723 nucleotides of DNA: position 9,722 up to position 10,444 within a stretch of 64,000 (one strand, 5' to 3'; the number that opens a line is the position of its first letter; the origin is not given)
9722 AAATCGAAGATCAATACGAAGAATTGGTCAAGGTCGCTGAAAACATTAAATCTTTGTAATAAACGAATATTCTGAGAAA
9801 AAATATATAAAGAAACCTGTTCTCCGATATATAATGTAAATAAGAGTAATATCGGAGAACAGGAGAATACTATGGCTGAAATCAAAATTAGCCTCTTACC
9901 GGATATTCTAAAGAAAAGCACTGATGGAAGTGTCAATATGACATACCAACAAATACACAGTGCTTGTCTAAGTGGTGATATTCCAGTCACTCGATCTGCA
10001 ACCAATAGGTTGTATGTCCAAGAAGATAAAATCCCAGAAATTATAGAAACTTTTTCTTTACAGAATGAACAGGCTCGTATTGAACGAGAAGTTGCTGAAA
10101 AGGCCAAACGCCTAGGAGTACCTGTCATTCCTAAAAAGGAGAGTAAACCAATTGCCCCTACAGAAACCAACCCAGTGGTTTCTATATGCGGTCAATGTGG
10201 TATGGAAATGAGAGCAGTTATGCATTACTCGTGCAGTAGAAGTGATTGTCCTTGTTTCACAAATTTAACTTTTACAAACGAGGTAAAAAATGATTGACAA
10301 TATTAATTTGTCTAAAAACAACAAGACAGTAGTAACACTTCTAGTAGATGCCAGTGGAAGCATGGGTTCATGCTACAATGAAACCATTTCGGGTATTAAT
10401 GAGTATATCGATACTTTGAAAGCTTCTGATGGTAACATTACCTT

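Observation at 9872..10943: Translationally coupled pair of an HTH plus Cys4 zinc-ribbon protein and a vWA protein with complete MIDAS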

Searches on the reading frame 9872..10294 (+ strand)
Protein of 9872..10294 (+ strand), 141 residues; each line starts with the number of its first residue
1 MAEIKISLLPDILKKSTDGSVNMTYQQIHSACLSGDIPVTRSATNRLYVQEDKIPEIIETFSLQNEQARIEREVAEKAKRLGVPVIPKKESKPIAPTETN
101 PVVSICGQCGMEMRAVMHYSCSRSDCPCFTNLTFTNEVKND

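Call 3: search_protein_families(library=pfam, proteins=[window:9872-10294:+], max_evalue=0.1)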
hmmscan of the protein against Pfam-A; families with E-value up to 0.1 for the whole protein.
window:9872-10294:+ (141 aa): 0 families

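Call 4: search_protein_families(library=phrogs, proteins=[window:9872-10294:+], max_evalue=0.01)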
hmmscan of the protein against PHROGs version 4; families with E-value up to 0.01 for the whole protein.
window:9872-10294:+ (141 aa): 1 family
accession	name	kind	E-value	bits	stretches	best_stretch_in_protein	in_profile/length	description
phrog_22835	-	unknown function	0.00091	20.6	1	97-129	107-139/144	-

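Call 11: find_related_loci(query=window:9872-10294:+, collection=viral_contigs, flank=6000)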
Query window:9872-10294:+ (141 aa) in viral_contigs; peptide patterns used: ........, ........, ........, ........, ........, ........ (x = any residue, [..] = any of these).
18 stretches matched a pattern, but none encodes a relative of the query by tblastn (E <= 1e-3).

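Call 12: find_homologous_proteins(query=window:9872-10294:+, max_evalue=0.01)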
Query window:9872-10294:+ (141 aa): 1 proteins with E <= 0.01 among 16 candidates.
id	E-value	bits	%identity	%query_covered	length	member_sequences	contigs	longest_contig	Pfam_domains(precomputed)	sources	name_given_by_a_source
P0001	6.5e-88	309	100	100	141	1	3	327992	-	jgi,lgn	jgi:hypothetical protein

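Call 24: find_encoding_contigs(protein=P0001, flank=10000, max_places=5)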
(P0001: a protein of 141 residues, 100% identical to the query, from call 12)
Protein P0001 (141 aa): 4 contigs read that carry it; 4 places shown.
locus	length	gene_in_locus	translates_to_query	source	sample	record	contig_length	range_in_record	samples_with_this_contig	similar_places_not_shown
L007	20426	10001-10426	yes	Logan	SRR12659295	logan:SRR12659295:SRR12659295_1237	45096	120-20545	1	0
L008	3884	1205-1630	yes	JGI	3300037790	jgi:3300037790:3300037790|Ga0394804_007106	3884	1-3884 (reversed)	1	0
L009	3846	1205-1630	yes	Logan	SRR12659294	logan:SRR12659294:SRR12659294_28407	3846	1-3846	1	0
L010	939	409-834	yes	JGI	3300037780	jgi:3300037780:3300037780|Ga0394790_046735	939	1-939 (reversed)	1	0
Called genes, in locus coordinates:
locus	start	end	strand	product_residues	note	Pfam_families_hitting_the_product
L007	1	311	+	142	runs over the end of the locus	?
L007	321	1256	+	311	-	-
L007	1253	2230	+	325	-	-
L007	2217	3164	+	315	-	-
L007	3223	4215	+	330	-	-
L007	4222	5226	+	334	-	-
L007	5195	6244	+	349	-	-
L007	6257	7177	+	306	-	-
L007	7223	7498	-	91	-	-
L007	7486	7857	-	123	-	-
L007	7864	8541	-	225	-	-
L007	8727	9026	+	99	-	-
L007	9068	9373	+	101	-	-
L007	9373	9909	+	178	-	-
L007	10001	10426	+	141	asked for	-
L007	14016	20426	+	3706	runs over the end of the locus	PF27114:Phage_tail_beta (weak), PF26696:PTL_trimer (faint)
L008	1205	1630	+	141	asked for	-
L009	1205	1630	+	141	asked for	-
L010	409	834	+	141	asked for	-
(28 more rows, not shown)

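Call 33: search_solved_structures(query=window:9872-10294:+, max_evalue=10, show_alignments=2)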
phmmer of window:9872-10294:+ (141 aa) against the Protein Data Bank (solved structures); distinct sequences matched with E-value up to 10: 18.
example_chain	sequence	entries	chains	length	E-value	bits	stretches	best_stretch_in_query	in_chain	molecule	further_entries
5apu_A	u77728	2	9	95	0.00077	22.8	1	28-80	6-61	GENERAL CONTROL PROTEIN GCN4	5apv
5apt_A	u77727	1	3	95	0.00093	22.6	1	28-81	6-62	GENERAL CONTROL PROTEIN GCN4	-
5apq_A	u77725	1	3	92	0.0019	21.5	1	28-78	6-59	GENERAL CONTROL PROTEIN GCN4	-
5apx_A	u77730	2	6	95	0.0026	21.1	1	28-77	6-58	GENERAL CONTROL PROTEIN GCN4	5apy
5apw_A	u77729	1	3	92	0.0029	21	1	28-77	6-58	GENERAL CONTROL PROTEIN GCN4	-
5aps_A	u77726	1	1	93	0.0035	20.7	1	28-77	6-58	GENERAL CONTROL PROTEIN GCN4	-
2yny_A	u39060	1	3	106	0.01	19.2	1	16-72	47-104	GENERAL CONTROL PROTEIN GCN4, PUTATIVE INNER MEMBRANE PROTEIN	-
1u9f_A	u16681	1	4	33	0.23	14.8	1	47-76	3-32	General control protein GCN4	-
2ag3_A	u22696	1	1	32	0.27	14.6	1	49-76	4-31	GCN4-pLI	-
1ij2_A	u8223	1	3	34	0.48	13.8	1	47-76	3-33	GENERAL CONTROL PROTEIN GCN4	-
7o92_A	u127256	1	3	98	0.51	13.7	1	50-82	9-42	hypothetical protein UY81_C0065G0003 residues 18-54 from Candidatus Giovannonibacteria bac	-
4nj0_A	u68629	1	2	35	1.1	12.6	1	47-77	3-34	General control protein GCN4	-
3gjp_A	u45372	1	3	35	1.1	12.6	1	46-76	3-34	General control protein GCN4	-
4tl1_A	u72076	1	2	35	1.5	12.2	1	47-77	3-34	General control protein GCN4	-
4dme_A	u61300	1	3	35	1.5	12.2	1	47-77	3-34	GCN4-p1 leucine zipper domain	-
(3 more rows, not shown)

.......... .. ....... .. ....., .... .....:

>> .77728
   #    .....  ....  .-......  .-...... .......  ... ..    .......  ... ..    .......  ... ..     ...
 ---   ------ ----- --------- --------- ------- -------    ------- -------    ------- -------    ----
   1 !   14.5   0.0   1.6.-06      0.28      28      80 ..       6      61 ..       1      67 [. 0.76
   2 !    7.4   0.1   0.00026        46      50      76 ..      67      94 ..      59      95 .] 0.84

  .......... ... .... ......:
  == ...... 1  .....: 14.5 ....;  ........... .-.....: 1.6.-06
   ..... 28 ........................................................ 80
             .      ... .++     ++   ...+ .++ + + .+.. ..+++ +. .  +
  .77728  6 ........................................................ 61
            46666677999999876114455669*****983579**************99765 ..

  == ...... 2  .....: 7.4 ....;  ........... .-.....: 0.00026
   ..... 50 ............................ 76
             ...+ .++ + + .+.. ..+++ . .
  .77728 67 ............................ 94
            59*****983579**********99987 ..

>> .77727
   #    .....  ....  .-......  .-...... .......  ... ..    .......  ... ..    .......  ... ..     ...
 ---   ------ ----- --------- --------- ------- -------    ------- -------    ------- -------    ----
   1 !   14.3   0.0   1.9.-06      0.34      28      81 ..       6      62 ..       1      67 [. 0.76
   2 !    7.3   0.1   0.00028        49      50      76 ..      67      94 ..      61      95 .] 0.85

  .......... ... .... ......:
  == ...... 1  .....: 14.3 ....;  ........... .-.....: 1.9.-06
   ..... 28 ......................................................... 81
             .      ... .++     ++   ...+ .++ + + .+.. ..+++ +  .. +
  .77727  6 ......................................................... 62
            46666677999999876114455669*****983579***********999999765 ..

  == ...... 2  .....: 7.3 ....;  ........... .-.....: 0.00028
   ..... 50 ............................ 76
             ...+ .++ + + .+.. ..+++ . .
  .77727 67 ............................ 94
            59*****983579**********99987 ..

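Call 36: search_protein_representatives(protein=window:9872-10294:+)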
Query: 141 residues. Proteins with E-value up to 0.001 (for the whole library): 202; up to 1e-10: 19; up to 1e-30: 1. The best 150 are listed.
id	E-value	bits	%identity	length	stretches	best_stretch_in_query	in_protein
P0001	2.1e-88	309.4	100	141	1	1-141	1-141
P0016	3.7e-17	78.9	51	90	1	64-133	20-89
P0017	1.4e-13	67.3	52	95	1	66-131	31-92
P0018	1.4e-13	67.3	51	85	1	56-128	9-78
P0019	2.8e-13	66.3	52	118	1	68-131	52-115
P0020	4.6e-13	65.6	52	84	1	67-128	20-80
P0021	1.1e-12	64.4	50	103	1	72-129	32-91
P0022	1.3e-12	64.2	52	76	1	72-131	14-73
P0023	1.7e-12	63.8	46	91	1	75-136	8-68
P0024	2.2e-12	63.5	51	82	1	75-133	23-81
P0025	2.6e-12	63.2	48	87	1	73-134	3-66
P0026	4.3e-12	62.5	49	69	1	75-133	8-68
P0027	1.3e-11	61.0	54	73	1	73-133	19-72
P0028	2.0e-11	60.4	37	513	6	13-53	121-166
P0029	3.3e-11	59.6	58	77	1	75-128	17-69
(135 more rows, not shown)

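Call 47: find_encoding_contigs(protein=P0016, flank=6000, max_places=2)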
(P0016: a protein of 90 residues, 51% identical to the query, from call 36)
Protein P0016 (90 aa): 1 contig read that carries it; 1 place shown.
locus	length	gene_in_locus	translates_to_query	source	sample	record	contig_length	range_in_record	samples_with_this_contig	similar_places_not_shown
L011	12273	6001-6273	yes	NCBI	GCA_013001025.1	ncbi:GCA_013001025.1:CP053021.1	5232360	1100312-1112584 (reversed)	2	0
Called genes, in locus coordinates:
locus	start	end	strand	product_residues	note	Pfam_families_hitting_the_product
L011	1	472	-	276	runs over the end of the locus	PF09588:YqaJ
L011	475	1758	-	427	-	-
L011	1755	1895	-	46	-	-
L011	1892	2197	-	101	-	-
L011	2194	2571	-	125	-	-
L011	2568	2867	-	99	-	-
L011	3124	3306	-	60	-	-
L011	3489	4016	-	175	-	PF00583:Acetyltransf_1 (faint), PF13508:Acetyltransf_7 (weak)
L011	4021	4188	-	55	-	-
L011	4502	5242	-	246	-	-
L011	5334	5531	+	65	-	-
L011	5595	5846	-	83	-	-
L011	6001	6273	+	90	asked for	-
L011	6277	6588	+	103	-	-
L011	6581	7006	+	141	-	-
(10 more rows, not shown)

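Call 48: find_encoding_contigs(protein=P0029, flank=6000, max_places=2)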
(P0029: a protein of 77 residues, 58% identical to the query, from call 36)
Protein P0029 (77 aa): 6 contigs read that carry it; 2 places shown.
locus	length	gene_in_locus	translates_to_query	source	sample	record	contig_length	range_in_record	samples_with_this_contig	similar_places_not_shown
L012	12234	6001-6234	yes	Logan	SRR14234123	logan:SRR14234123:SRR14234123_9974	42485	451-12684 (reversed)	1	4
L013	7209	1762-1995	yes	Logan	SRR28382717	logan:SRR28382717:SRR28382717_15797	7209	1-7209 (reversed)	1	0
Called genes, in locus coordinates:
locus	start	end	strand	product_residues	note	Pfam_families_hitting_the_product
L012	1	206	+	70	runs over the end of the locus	-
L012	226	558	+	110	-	-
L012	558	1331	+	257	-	PF01503:PRA-PH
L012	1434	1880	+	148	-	-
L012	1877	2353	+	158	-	-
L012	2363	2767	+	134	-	-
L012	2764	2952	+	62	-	-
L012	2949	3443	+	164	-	PF00782:DSPc (weak)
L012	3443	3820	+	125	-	-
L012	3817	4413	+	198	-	-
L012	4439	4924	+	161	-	-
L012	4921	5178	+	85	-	-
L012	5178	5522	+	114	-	-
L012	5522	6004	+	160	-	-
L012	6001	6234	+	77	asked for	-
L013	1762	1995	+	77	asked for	-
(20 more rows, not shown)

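Call 49: find_encoding_contigs(protein=P0025, flank=6000, max_places=2)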
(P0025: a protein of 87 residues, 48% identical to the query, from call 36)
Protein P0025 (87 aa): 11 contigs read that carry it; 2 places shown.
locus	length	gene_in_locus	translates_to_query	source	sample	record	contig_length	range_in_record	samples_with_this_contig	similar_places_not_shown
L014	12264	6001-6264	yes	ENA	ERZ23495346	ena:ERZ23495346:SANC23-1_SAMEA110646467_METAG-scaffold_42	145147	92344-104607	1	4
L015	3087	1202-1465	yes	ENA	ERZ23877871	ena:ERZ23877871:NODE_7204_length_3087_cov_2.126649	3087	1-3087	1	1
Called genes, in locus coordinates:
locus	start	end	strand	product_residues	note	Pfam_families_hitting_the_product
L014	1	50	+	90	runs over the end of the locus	-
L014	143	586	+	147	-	-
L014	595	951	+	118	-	PF23837:DUF7207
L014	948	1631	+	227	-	-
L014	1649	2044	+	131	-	-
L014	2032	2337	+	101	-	PF26831:Phage_T4_Spanin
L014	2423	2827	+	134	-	-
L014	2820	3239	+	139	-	PF07486:Hydrolase_2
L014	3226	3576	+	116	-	-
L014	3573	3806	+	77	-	PF16805:Trans_coact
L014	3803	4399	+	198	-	-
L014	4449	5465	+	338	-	PF08804:gp32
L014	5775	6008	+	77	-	-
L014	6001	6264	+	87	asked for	-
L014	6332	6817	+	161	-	-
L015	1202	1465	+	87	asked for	-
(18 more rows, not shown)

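Call 58: predict_structure(alignment_id=A3)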
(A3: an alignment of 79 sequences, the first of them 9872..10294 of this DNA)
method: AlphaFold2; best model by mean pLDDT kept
length: 141 residues; sequences in the alignment: 79
mean_pLDDT: 89.0   pTM: 0.57
mean pLDDT of the five models: 89.0, 88.7, 88.2, 87.5, 87.3
residues with pLDDT >= 90: 88; 70-90: 40; 50-70: 13; < 50: 0
segments of 3 or more residues with pLDDT < 50: none
pLDDT, mean of each block of 10 residues (from residue 1): 95 93 93 93 96 93 88 97 95 80 91 90 82 63 68
secondary structure, 60 per line:
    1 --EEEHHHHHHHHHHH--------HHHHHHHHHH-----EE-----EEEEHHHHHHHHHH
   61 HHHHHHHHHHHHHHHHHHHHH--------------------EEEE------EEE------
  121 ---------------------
elements in order: E3-5 H6-16 H25-34 E47-50 H51-81 E102-105 E112-114

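Call 63: fold_search(model_id=the predicted structure, library=pdb)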
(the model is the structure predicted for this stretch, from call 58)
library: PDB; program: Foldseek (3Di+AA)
matches with E <= 10: 543; with E <= 0.001: 0
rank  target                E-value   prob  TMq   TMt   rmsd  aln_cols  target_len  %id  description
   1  9g51_B                5.8e-02  0.77  0.25  0.31   8.1        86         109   12  Crystal structure of LmrR with V15 replaced by unnatural amino acid 4-mercaptophenylalanine, apo (released 2024-12-25)
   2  9ha0_B                6.2e-02  0.75  0.26  0.31   7.5        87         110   13  Crystal structure of Cu(II)-bound LmrR_V15Bpy variant BVS (released 2025-03-05)
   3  9g52_A                9.8e-02  0.69  0.24  0.30   8.4        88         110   11  Crystal structure of LmrR with V15 replaced by unnatural amino acid 4-mercaptophenylalanine, Au(I) bound (released 2024-12-25)
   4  6i8n_B                1.1e-01  0.66  0.25  0.29   8.0        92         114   10  Crystal structure of LmrR with V15 replaced by unnatural amino acid 4-amino-L-phenylalanine (released 2019-01-02)
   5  3f8f_A                1.1e-01  0.51  0.23  0.28   8.4        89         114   12  Crystal structure of multidrug binding transcriptional regulator LmrR complexed with Daunomycin (released 2008-12-30)
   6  6ama_H                1.3e-01  0.98  0.30  0.69   2.8        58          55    7  Structure of S. coelicolor/S. venezuelae BldC-smeA-ssfA complex to 3.09 Angstrom (released 2018-03-28)
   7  3f8f_B                1.3e-01  0.63  0.24  0.30   7.9        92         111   12  Crystal structure of multidrug binding transcriptional regulator LmrR complexed with Daunomycin (released 2008-12-30)
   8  7tea_C                1.4e-01  0.94  0.35  0.59   6.2        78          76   18  Crystal structure of S. aureus GlnR-DNA complex (released 2022-06-29)
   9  9h9z_A                1.5e-01  0.54  0.24  0.29   9.0        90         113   10  Crystal structure of Cu(II)-bound LmrR_V15Bpy (released 2025-03-05)
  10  6ama_A                1.6e-01  0.97  0.28  0.65   2.8        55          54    7  Structure of S. coelicolor/S. venezuelae BldC-smeA-ssfA complex to 3.09 Angstrom (released 2018-03-28)
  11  6i8n_A                1.7e-01  0.44  0.22  0.26   8.0        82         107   12  Crystal structure of LmrR with V15 replaced by unnatural amino acid 4-amino-L-phenylalanine (released 2019-01-02)
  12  5d90_C                1.9e-01  0.54  0.26  0.28   8.9       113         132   11  Crystal structure of HiNmlR, a MerR family regulator lacking the sensor domain, bound to promoter DNA (released 2016-06-29)
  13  4zzd                  1.9e-01  0.51  0.25  0.34   7.3        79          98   10  CRYSTAL STRUCTURE OF MULTIDRUG RESISTANCE REGULATOR LMRR BOUND TO RIBOFLAVIN (released 2015-08-26)
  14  7qz5_B                1.9e-01  0.51  0.25  0.32   7.7        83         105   11  Transcriptional regulator LmrR with Trp-67 and Trp-96 replaced by the unnatural amino acid 5-fluoroTrp (released 2022-11-23)
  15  9ha0_A                1.9e-01  0.47  0.25  0.31   7.2        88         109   11  Crystal structure of Cu(II)-bound LmrR_V15Bpy variant BVS (released 2025-03-05)
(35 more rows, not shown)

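Call 65: search_protein_families(library=padloc, proteins=[window:9872-10294:+], max_evalue=0.01)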
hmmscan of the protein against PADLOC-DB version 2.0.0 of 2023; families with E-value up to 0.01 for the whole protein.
window:9872-10294:+ (141 aa): 0 families

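Call 66: search_protein_families(library=ncbifam, proteins=[window:9872-10294:+], max_evalue=0.01)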
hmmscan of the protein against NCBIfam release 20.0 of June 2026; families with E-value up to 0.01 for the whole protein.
window:9872-10294:+ (141 aa): 0 families

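Call 67: search_dna_similar(query=window:9872-10294:+, collection=phages, mode=protein, max_evalue=0.001, max_rows=60)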
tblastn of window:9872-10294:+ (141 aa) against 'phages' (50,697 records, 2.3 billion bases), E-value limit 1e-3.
No match.
